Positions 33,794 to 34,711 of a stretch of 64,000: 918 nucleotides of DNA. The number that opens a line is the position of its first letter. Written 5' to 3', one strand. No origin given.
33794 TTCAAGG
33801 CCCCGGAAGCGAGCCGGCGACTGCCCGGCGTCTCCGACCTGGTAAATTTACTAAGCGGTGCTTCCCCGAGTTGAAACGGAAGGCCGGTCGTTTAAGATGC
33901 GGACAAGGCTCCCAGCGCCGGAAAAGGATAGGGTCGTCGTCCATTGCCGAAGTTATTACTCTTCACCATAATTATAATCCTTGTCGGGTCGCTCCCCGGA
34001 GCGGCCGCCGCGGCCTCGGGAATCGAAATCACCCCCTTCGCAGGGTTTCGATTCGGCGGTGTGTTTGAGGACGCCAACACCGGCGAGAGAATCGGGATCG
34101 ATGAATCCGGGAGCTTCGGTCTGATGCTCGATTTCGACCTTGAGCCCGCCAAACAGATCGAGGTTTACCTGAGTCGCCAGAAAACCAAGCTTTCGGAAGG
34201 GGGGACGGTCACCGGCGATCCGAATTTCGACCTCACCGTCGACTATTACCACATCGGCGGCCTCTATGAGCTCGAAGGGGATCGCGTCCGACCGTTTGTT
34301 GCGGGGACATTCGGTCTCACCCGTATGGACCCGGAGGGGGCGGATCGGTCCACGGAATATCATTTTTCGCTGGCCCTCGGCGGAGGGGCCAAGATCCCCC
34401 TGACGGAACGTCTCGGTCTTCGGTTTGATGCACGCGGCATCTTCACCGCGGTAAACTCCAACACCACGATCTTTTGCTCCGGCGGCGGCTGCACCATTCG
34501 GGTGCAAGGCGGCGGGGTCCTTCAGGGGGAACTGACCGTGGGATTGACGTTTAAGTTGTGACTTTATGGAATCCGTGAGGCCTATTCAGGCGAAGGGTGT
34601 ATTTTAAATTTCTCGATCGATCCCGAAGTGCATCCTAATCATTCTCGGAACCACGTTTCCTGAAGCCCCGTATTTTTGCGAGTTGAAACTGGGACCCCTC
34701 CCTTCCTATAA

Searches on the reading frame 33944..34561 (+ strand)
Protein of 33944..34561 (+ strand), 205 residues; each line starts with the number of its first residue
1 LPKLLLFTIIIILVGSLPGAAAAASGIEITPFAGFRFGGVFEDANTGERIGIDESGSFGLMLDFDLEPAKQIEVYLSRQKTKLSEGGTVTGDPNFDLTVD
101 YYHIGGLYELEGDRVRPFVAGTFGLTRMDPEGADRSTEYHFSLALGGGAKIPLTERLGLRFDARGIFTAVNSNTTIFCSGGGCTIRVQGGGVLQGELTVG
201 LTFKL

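Call 3: search_protein_families(library=pfam, proteins=[window:33944-34561:+], max_evalue=0.01)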
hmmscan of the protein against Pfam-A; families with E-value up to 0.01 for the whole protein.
window:33944-34561:+ (205 aa): 1 family
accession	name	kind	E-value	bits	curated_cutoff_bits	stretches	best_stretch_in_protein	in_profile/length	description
PF13505.12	OMP_b-brl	-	6.6e-08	33.4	28.7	1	15-166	7-153/175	Outer membrane protein beta-barrel domain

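Call 6: search_protein_families(library=ncbifam, proteins=[window:33944-34561:+], max_evalue=0.1)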
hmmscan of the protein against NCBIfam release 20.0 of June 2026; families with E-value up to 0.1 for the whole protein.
window:33944-34561:+ (205 aa): 1 family
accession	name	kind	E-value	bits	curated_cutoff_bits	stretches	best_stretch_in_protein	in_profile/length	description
TIGR04565.1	OMP_myx_plus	subfamily_domain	0.00098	19.2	60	1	119-168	91-137/161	outer membrane beta-barrel domain-containing protein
